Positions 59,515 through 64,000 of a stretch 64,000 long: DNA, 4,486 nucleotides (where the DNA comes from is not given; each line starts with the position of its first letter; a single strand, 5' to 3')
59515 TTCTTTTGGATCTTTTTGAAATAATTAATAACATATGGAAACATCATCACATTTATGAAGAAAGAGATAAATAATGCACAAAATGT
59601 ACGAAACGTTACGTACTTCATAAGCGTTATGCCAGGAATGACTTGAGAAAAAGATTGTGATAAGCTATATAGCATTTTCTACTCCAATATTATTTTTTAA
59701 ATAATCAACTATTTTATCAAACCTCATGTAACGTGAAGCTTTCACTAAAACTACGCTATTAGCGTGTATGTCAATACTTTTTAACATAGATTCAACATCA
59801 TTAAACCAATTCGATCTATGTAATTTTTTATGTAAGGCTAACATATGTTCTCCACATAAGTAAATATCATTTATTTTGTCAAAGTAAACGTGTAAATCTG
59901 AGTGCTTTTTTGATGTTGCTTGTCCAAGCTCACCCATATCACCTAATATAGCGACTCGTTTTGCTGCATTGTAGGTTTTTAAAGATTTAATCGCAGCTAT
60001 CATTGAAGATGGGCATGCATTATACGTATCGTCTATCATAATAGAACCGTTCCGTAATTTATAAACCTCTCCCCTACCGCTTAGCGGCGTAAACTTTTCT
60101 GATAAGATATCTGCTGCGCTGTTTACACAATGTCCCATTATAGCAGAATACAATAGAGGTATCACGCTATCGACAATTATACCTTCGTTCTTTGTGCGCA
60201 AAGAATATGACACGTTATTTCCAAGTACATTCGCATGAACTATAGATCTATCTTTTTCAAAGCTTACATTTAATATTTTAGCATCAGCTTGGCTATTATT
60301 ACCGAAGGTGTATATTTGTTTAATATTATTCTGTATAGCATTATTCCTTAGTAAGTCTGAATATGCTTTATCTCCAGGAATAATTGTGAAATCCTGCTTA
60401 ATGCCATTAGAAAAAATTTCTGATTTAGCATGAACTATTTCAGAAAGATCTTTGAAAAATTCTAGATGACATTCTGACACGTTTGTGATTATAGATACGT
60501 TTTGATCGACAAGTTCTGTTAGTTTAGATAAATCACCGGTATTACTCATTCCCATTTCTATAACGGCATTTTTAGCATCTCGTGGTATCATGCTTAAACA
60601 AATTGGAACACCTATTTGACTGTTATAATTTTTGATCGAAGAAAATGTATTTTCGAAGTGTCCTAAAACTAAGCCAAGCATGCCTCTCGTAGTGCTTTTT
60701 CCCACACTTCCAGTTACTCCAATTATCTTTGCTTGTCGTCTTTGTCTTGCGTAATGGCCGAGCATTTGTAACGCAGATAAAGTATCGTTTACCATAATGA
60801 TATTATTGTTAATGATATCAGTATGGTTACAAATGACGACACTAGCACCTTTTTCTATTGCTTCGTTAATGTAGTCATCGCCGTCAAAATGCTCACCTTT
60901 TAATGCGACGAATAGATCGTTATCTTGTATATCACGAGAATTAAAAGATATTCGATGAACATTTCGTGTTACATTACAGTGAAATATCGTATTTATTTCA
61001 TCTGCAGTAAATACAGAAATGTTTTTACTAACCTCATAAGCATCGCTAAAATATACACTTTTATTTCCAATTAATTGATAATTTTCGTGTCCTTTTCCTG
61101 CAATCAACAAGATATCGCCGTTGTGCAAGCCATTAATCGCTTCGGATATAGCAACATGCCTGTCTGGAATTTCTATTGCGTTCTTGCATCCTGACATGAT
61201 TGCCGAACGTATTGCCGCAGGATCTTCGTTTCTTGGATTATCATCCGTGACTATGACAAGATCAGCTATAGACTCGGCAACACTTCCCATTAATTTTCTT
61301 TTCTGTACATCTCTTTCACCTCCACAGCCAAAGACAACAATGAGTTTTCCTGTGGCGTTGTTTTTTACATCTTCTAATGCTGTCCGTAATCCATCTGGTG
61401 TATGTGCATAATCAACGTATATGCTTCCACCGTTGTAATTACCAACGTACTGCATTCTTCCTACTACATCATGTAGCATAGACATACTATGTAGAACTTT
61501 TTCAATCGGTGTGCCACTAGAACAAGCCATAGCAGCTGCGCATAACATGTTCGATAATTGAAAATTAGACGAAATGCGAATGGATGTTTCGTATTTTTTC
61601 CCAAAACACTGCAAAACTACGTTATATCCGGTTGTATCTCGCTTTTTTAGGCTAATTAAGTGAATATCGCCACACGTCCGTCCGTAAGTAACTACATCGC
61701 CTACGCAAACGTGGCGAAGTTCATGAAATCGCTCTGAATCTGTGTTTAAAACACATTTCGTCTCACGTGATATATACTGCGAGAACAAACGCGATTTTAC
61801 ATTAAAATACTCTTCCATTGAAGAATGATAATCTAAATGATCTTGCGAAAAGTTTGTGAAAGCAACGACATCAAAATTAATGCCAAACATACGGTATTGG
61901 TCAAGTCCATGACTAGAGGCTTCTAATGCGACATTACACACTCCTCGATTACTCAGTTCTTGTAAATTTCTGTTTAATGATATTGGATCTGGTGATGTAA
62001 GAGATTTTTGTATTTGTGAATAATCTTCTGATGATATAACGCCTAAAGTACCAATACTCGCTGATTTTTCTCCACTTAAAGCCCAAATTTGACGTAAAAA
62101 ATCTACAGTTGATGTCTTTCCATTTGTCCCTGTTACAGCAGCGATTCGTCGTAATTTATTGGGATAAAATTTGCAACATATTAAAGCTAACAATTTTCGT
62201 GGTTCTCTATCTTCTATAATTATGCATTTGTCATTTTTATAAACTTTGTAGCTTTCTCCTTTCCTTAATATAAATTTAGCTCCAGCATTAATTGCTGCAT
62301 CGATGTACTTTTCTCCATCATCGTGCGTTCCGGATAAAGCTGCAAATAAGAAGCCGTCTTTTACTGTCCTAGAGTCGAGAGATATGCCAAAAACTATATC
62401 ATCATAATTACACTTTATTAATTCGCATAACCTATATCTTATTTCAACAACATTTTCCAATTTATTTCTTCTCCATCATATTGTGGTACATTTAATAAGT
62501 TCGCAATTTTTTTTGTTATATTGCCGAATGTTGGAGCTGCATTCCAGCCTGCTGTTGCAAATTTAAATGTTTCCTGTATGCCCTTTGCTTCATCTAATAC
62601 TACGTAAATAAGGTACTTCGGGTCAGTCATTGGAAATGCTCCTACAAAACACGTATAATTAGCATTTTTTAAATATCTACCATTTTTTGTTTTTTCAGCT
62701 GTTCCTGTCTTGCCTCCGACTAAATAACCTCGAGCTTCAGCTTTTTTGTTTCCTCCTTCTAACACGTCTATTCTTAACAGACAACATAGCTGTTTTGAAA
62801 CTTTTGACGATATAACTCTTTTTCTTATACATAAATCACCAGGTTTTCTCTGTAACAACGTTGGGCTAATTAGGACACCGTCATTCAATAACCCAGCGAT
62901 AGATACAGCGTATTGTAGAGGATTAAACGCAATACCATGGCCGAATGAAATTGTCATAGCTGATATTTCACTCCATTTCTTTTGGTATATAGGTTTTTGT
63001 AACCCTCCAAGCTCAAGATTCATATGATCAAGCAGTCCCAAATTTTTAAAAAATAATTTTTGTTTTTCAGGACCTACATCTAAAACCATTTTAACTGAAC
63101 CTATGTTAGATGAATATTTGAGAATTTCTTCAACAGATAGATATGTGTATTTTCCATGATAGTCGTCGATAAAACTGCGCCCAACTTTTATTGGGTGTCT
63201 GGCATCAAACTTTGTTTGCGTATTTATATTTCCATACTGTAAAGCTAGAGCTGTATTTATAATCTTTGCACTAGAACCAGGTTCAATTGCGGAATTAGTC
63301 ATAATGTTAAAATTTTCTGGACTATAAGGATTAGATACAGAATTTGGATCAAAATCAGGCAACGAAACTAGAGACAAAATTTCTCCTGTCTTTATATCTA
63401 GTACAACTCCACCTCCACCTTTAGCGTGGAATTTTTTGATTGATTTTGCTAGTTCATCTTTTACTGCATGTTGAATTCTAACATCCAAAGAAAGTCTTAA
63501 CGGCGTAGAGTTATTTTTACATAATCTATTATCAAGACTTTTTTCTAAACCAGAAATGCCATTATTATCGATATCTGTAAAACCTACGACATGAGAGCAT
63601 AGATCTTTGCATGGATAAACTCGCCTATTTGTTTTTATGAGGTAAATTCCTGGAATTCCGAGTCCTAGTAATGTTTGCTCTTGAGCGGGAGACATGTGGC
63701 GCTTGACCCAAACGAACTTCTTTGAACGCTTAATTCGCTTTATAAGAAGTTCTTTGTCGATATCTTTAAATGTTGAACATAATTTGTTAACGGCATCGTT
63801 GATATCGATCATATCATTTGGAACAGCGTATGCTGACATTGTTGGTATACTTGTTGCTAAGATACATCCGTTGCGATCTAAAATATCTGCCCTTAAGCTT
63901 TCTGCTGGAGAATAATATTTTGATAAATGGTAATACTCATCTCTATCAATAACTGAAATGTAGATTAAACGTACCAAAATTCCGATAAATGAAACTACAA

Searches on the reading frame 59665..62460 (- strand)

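Call 7: search_protein_families(library=ncbifam, proteins=[window:59665-62460:-], max_evalue=0.001)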
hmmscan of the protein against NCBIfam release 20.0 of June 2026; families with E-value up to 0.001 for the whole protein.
window:59665-62460:- (931 aa): 26 families (the best 25 are shown)
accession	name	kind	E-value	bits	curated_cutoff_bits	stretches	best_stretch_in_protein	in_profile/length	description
NF008896.0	PRK11929.1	equivalog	5.4e-230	765.9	1023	1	26-923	32-958/965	bifunctional UDP-N-acetylmuramoyl-L-alanyl-D-glutamate--2,6-diaminopimelate ligase MurE/UDP-N-acetylmuramoyl-tripeptide--D-alanyl-D-alanine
NF001124.0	PRK00139.1-2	equivalog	2e-188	627.2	476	3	20-482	25-493/500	UDP-N-acetylmuramoyl-L-alanyl-D-glutamate--2,6-diaminopimelate ligase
TIGR01085.1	murE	subfamily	2.8e-157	524.4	257.3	3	23-479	4-469/472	UDP-N-acetylmuramyl-tripeptide synthetase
NF001126.0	PRK00139.1-4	equivalog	6.6e-156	519.6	373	2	15-481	15-482/486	UDP-N-acetylmuramoyl-L-alanyl-D-glutamate--2,6-diaminopimelate ligase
TIGR01143.1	murF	subfamily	3.6e-133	444.5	288.6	3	506-921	1-418/418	UDP-N-acetylmuramoyl-tripeptide--D-alanyl-D-alanine ligase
NF001123.0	PRK00139.1-1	equivalog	1.8e-132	442.5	586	2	21-479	18-487/493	UDP-N-acetylmuramoyl-L-alanyl-D-glutamate--2,6-diaminopimelate ligase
NF010693.0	PRK14093.1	equivalog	2.3e-108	362.9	544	2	494-924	21-467/479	UDP-N-acetylmuramoylalanyl-D-glutamyl-2,6-diaminopimelate--D-alanyl-D-alanine ligase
NF010628.0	PRK14022.1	equivalog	3e-102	342.8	536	2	17-479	28-478/483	UDP-N-acetylmuramoyl-L-alanyl-D-glutamate--L-lysine ligase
NF008897.0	PRK11930.1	equivalog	2.3e-79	267.4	804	2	496-924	19-456/822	bifunctional UDP-N-acetylmuramoyl-tripeptide:D-alanyl-D-alanine ligase/alanine racemase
NF008041.0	PRK10773.1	equivalog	3e-69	233.9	551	2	498-924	21-450/453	UDP-N-acetylmuramoyl-tripeptide--D-alanyl-D-alanine ligase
NF001130.0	PRK00139.2-4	equivalog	7.1e-62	209.8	715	3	289-481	316-510/516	UDP-N-acetylmuramoyl-L-alanyl-D-glutamate--2,6-diaminopimelate ligase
TIGR01087.1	murD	equivalog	1e-45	156.7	211.95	2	176-408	154-376/441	UDP-N-acetylmuramoyl-L-alanine--D-glutamate ligase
NF001131.0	PRK00139.2-5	equivalog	1.8e-41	142.5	1000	1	79-475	84-477/483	UDP-N-acetylmuramoyl-L-alanyl-D-glutamate--2,6-diaminopimelate ligase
NF001129.0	PRK00139.2-3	equivalog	1.9e-41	142.1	762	2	18-473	36-506/517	UDP-N-acetylmuramoyl-L-alanyl-D-glutamate--2,6-diaminopimelate ligase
NF001127.0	PRK00139.2-1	equivalog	4.3e-41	141.2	997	2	25-249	33-254/520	UDP-N-acetylmuramoyl-L-alanyl-D-glutamate--2,6-diaminopimelate ligase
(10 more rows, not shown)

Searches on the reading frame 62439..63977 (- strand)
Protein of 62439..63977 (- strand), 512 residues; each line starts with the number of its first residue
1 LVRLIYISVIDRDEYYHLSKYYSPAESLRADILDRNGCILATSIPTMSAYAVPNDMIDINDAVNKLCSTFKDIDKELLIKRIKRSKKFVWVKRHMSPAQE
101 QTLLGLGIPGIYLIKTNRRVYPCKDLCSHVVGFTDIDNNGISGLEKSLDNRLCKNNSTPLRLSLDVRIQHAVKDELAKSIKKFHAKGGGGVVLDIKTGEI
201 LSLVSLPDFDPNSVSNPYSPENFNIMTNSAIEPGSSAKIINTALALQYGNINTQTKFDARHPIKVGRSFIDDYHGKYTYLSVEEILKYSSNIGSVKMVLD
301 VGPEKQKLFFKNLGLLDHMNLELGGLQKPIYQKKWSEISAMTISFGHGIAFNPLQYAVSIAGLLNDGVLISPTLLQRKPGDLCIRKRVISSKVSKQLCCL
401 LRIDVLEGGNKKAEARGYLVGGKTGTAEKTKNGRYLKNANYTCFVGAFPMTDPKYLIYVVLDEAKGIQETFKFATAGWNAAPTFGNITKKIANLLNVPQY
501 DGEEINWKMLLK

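Call 7: search_protein_families(library=ncbifam, proteins=[window:62439-63977:-], max_evalue=0.001)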
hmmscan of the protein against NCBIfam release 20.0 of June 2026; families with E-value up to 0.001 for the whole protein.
window:62439-63977:- (512 aa): 18 families
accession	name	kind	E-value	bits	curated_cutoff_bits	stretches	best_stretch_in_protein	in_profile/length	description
NF053573.1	PBP2_PenA_Neis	exception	3.5e-77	260.3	1105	2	156-497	231-566/572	peptidoglycan D,D-transpeptidase PBP2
TIGR02214.1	spoVD_pbp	equivalog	5.5e-69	233.1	688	2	160-499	213-563/636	stage V sporulation protein D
NF011685.0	PRK15105.1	subfamily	3.4e-56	191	737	2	159-497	231-563/588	peptidoglycan glycosyltransferase FtsI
TIGR03423.1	pbp2_mrdA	equivalog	6.8e-44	150.4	455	2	157-468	226-576/593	penicillin-binding protein 2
NF051842.1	PBP4_5_Efaec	equivalog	5.7e-20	71.2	700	1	152-468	327-652/668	penicillin-binding protein PBP4(5)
NF038271.1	strep_PBP2X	exception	3.4e-19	68.5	1050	1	164-375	263-480/750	penicillin-binding protein PBP2X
TIGR02074.1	PBP_1a_fam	subfamily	7.5e-18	64.6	508.75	1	154-432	220-488/535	PBP1A family penicillin-binding protein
NF000406.1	MECB_PBP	exception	7.4e-17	61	1450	1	161-454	325-632/674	PBP2a family beta-lactam-resistant peptidoglycan transpeptidase MecB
NF000237.1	MECA_PBP2A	equivalog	4.9e-13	48.2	750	1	154-433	318-608/668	PBP2a family beta-lactam-resistant peptidoglycan transpeptidase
NF008061.0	PRK10795.1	equivalog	5.8e-13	48.3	962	2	24-146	64-193/634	peptidoglycan DD-transpeptidase MrdA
NF000407.1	MECC_PBP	exception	7e-11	41.1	1500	1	146-431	305-602/665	PBP2a family beta-lactam-resistant peptidoglycan transpeptidase MecC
NF033378.1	MECD_PBP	exception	7.8e-11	41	1450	1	140-446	308-628/678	PBP2a family beta-lactam-resistant peptidoglycan transpeptidase MecD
NF051885.1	tranpepglycosPbpC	equivalog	8.6e-10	37.8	900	1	160-430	294-547/632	multimodular transpeptidase-transglycosylase PbpC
NF000410.1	MECA1_pure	exception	1.3e-09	36.8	1480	1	154-433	316-606/666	PBP2a family beta-lactam-resistant peptidoglycan transpeptidase MecA1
NF000409.1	MECA_pure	exception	1.5e-08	33.6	1490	1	168-433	324-608/668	PBP2a family beta-lactam-resistant peptidoglycan transpeptidase MecA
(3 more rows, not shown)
